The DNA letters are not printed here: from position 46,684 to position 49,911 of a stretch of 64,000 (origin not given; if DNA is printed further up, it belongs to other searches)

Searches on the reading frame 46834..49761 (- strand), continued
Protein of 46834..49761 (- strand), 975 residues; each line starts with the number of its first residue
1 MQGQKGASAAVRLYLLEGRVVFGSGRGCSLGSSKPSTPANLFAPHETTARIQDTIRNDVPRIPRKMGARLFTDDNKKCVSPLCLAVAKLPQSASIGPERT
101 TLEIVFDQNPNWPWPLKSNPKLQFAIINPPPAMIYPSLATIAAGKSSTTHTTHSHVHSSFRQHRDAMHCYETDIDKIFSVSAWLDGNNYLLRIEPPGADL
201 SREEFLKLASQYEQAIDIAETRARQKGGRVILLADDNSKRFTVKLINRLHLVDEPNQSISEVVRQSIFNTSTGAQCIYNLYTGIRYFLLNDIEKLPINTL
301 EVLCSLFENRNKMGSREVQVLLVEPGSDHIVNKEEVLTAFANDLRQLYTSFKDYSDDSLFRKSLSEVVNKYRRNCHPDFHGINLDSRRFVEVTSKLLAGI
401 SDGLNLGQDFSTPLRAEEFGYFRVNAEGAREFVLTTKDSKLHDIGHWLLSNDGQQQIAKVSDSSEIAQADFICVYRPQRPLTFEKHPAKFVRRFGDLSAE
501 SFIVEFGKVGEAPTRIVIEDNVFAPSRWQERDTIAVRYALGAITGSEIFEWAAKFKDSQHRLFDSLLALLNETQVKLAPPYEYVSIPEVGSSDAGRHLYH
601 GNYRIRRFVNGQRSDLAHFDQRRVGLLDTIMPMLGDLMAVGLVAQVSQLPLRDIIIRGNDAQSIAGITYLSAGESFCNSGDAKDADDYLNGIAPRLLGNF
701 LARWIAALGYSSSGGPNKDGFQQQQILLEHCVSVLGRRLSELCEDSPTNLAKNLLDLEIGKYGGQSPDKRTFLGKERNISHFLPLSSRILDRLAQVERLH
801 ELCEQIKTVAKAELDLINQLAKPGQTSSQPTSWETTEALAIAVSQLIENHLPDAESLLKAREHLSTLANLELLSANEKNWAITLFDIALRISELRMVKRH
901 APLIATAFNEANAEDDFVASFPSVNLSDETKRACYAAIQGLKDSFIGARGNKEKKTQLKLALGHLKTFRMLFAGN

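Call 58: fold_search(model_id=the predicted structure, library=viral)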
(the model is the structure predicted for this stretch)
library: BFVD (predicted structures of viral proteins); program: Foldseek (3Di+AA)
matches with E <= 10: 132; with E <= 0.001: 0
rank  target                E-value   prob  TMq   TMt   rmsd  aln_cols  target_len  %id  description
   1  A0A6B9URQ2            1.3e-03  0.96  0.16  0.18  17.3       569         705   10  (no name in the UniProt tables at hand)
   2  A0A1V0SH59            1.7e-02  0.60  0.15  0.13  27.4       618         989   12  Serine/threonine protein kinase [Hokovirus HKV1]
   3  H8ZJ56                5.2e-02  0.41  0.13  0.21  21.7       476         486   10  (no name in the UniProt tables at hand)
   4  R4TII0                7.6e-02  0.54  0.17  0.26  26.1       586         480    8  (no name in the UniProt tables at hand)
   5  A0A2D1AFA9            8.0e-02  0.41  0.14  0.19  22.3       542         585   10  Protein kinase C like superfamily [vespertilionid gammaherpesvirus 3]
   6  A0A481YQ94            8.7e-02  0.21  0.14  0.19  25.7       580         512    9  Putative serine/threonine protein kinase [Pithovirus LCDPAC01]
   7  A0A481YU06            9.9e-02  0.47  0.15  0.23  22.6       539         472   10  Cyclin-dependent protein kinase [Marseillevirus LCMAC103]
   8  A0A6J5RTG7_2          9.9e-02  0.28  0.15  0.13  29.3       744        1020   11  Phage head morphogenesis domain containing protein [uncultured Caudovirales phage]
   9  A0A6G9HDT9            1.5e-01  0.05  0.07  0.09  30.7       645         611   10  T4 RNA ligase [Panulirus argus virus 1]
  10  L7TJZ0                1.6e-01  0.60  0.20  0.32  28.6       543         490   10  PI3K/PI4K catalytic domain-containing protein [Halorubrum sodomense tailed virus 2]
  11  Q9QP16                2.6e-01  0.14  0.12  0.18  22.4       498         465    8  Protein kinase [Infectious laryngotracheitis virus]
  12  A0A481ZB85            3.2e-01  0.60  0.10  0.31  12.2       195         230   10  Uncharacterized protein [Pithovirus LCPAC401]
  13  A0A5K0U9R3            3.6e-01  0.20  0.14  0.25  24.1       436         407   10  Putaive kinase [Yasminevirus sp. GU-2018]
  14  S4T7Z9                3.8e-01  0.06  0.11  0.10  32.2      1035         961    9  (no name in the UniProt tables at hand)
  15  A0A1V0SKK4            3.9e-01  0.21  0.14  0.27  26.4       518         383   12  Eukaryotic translation initiation factor 2-alpha kinase 1 [Klosneuvirus KNV1]
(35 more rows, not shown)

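Call 59: list_cluster_members(proteins=[P0013, P0014, P0015, P0016, P0019, P0020, P0021, P0022, P0023, P0024])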
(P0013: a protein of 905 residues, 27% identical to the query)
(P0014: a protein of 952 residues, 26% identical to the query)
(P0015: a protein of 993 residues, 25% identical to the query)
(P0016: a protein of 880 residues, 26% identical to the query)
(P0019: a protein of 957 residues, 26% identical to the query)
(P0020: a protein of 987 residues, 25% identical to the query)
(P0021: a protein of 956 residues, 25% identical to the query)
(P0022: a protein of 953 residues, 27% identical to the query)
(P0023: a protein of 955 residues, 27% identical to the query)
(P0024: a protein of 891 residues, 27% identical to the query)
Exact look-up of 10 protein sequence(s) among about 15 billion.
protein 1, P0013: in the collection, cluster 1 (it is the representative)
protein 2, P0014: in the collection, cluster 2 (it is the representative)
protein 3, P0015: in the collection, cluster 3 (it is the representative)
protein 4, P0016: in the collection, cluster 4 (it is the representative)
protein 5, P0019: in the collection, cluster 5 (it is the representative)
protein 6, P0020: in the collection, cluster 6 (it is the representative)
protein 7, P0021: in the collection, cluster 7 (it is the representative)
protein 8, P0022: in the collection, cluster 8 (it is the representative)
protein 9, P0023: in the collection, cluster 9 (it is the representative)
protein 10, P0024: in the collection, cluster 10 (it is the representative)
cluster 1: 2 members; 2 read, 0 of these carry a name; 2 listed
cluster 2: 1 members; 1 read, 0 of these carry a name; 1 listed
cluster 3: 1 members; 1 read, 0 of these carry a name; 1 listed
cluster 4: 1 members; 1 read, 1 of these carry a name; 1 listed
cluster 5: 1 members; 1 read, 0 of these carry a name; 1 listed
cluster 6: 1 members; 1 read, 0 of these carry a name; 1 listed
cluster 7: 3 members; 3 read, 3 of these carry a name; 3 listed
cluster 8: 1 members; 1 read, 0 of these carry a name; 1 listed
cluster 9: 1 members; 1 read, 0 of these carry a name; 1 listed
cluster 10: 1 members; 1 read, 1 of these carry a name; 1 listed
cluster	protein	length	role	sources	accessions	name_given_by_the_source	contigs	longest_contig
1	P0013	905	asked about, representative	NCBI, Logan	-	-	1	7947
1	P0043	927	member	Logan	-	-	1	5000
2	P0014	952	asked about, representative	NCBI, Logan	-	-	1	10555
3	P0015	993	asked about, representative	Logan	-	-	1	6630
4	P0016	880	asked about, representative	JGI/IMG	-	AraC-like DNA-binding protein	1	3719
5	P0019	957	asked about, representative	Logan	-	-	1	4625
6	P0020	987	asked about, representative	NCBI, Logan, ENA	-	-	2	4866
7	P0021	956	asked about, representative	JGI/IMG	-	hypothetical protein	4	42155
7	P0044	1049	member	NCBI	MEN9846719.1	MAG: hypothetical protein RIS36_1866 [Pseudomonadota bacterium]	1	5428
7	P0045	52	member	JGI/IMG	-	hypothetical protein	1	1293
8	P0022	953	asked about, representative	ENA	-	-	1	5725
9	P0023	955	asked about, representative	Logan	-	-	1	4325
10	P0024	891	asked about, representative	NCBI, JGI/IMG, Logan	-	hypothetical protein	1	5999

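Call 60: find_encoding_contigs(protein=P0021, flank=10000, max_places=3)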
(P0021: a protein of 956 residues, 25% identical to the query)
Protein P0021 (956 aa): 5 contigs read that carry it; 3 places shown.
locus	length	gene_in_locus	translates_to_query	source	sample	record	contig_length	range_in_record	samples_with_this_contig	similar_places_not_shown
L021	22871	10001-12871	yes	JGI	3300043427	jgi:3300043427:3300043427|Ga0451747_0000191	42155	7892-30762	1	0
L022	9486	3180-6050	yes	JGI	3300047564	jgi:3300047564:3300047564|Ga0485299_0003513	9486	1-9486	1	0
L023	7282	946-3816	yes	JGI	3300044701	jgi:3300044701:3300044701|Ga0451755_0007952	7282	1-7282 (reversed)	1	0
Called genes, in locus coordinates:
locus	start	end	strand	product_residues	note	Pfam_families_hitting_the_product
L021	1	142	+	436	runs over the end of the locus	PF08239:SH3_3 (weak)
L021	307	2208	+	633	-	PF01411:tRNA-synt_2c, PF07973:tRNA_SAD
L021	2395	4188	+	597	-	PF00884:Sulfatase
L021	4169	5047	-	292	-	PF00781:DAGK_cat, PF00609:DAGK_acc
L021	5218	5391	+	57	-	-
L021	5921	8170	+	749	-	-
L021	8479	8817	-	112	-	-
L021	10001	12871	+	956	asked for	-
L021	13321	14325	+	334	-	PF13463:HTH_27 (faint), PF01047:MarR (weak), PF12802:MarR_2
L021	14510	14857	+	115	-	PF05635:23S_rRNA_IVP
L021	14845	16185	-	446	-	-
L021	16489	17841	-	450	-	PF04542:Sigma70_r2, PF04545:Sigma70_r4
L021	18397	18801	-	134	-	PF00072:Response_reg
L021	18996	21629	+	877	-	PF01624:MutS_I, PF05188:MutS_II, PF05192:MutS_III, PF05190:MutS_IV, PF00488:MutS_V, PF27441:MutS_C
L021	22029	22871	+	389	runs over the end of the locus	PF01520:Amidase_3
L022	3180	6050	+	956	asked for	-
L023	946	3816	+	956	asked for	-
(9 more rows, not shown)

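Call 61: find_encoding_contigs(protein=P0014, flank=10000, max_places=2)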
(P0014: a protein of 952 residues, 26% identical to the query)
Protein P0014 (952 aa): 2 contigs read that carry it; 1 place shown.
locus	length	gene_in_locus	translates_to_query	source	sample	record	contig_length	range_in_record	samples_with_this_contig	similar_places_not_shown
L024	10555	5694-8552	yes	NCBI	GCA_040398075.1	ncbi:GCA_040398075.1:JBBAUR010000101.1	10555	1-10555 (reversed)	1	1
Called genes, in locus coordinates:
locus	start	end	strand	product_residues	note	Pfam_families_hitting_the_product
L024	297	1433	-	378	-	-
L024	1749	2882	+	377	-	PF09594:GT87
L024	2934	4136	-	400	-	PF00291:PALP, PF01842:ACT (faint)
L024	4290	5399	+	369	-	PF01266:DAO, PF05834:Lycopene_cycl (faint), PF07992:Pyr_redox_2 (faint), PF13450:NAD_binding_8 (faint), PF13738:Pyr_redox_3 (faint)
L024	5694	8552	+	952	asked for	-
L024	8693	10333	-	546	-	-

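Call 62: find_encoding_contigs(protein=P0010, flank=10000, max_places=2)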
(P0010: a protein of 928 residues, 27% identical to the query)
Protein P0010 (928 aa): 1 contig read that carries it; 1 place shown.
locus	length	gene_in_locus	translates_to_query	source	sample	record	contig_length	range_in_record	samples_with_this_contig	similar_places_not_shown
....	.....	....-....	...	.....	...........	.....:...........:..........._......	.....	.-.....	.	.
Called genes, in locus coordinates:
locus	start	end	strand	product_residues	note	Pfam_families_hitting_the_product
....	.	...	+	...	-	?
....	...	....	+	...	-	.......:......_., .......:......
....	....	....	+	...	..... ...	-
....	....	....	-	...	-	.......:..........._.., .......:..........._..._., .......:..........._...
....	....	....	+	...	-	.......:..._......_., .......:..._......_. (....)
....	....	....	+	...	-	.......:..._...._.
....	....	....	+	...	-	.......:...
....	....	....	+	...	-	-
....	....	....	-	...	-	-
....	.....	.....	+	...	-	-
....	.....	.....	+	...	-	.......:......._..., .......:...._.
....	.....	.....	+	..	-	?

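Call 63: find_related_loci(query=P0006, collection=genome_contigs, flank=10000)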
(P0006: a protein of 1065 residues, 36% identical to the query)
Query P0006 (1065 aa) in genome_contigs; peptide patterns used: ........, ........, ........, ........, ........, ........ (x = any residue, [..] = any of these).
20 stretches matched a pattern; 1 encode a relative of the query (tblastn E <= 1e-3); 1 distinct loci.
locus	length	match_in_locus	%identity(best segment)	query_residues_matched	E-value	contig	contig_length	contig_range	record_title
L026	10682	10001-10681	100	1-227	3e-144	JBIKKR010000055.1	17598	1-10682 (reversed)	MAG: Bdellovibrionota bacterium isolate ME2014-08-05_3300044627_group5_bin128 Rohwer_bin1184_scaffold_2535_c1, whole gen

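Call 71: find_related_loci(query=L018:6126-8771:+, collection=genome_contigs, flank=6000)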
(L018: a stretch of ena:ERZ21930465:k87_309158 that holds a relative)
Query L018:6126-8771:+ (881 aa) in genome_contigs; peptide patterns used: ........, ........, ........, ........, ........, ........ (x = any residue, [..] = any of these).
385 stretches matched a pattern; 311 encode a relative of the query (tblastn E <= 1e-3); the best 80 are kept; 80 distinct loci.
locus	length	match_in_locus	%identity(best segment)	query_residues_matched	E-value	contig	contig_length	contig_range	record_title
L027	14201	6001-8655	46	1-875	0e+0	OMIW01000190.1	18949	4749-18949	Proteobacteria bacterium isolate AM_0729 genome assembly, contig: AM_0729_190, whole genome shotgun sequence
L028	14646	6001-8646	46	1-872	0e+0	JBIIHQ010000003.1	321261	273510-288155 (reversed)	MAG: Bdellovibrionota bacterium isolate ME2001-08-13pf_3300042453_group1_bin131 Rohwer_bin1193_scaffold_11_c1, whole gen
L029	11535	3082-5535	44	8-812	0e+0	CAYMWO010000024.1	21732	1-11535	MAG TPA_asm: uncultured Bdellovibrionales bacterium isolate SRP173033_co1_12 genome assembly, contig: NODE_4062_length_2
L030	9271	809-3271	43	10-814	0e+0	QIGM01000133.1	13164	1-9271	MAG: bacterium isolate SZUA-149 Ga0063293_10007720, whole genome shotgun sequence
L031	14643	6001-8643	38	9-875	0e+0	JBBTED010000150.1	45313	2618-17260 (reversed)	MAG: Candidatus Firestonebacteria bacterium isolate H52-bin162_1 H52_bin162_1_000000000150, whole genome shotgun sequenc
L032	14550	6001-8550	39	13-873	0e+0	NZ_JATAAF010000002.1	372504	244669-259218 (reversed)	Porticoccus sp. W117 Scaffold2, whole genome shotgun sequence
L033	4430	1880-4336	41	9-817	0e+0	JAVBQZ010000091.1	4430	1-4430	MAG: Bdellovibrionota bacterium isolate EPI_MAG_00180 c_000002626334, whole genome shotgun sequence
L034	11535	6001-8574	39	3-873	5e-178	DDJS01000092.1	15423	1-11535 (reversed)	MAG TPA_asm: Cellvibrionales bacterium UBA2618 UBA2618_contig_434, whole genome shotgun sequence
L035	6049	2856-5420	39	2-873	2e-180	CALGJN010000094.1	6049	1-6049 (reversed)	MAG TPA_asm: uncultured Cellvibrionales bacterium isolate ERR599027_bin.11_CONCOCT_v1.1_MAG genome assembly, contig: ERZ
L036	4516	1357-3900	39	13-875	0e+0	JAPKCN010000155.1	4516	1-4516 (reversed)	MAG: Porticoccaceae bacterium isolate ANT-65 NODE_12994_length_4516_cov_6.799597, whole genome shotgun sequence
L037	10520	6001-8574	40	1-873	1e-176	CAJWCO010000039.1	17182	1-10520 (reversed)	MAG TPA_asm: uncultured Cellvibrionales bacterium isolate ERR599052_bin.203_MetaBAT_v2.12.1_MAG genome assembly, contig:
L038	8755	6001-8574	39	3-873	5e-176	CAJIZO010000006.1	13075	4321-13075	MAG: Flavobacteriaceae bacterium TMED48 isolate FRAM18_bin288 genome assembly, contig: FRAM18_bin288-6, whole genome sho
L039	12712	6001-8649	39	7-868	4e-176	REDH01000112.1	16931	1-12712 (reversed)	MAG: Deltaproteobacteria bacterium isolate GEM2.Bin10 NODE_4349_length_16931_cov_11.2153, whole genome shotgun sequence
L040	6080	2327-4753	38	7-810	5e-178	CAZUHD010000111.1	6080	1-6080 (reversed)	MAG TPA_asm: uncultured Clostridium sp. isolate SRP314395_co1_52 genome assembly, contig: NODE_11851_length_6080_cov_21.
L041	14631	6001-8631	36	9-875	1e-175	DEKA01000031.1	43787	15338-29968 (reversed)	MAG TPA_asm: Lachnospiraceae bacterium UBA2734 UBA2734_contig_5001, whole genome shotgun sequence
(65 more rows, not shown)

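Call 74: find_related_loci(query=A5, collection=metagenome_contigs, flank=10000)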
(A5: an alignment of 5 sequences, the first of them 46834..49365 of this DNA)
Query A5 (843 aa) in metagenome_contigs; peptide patterns used: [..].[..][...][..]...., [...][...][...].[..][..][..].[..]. (x = any residue, [..] = any of these).
219 stretches matched a pattern; 2 encode a relative of the query (tblastn E <= 1e-3); 2 distinct loci.
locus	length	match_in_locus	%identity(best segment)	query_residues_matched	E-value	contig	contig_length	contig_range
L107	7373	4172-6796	33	2-841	8e-134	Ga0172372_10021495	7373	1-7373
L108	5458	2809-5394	32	2-834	8e-127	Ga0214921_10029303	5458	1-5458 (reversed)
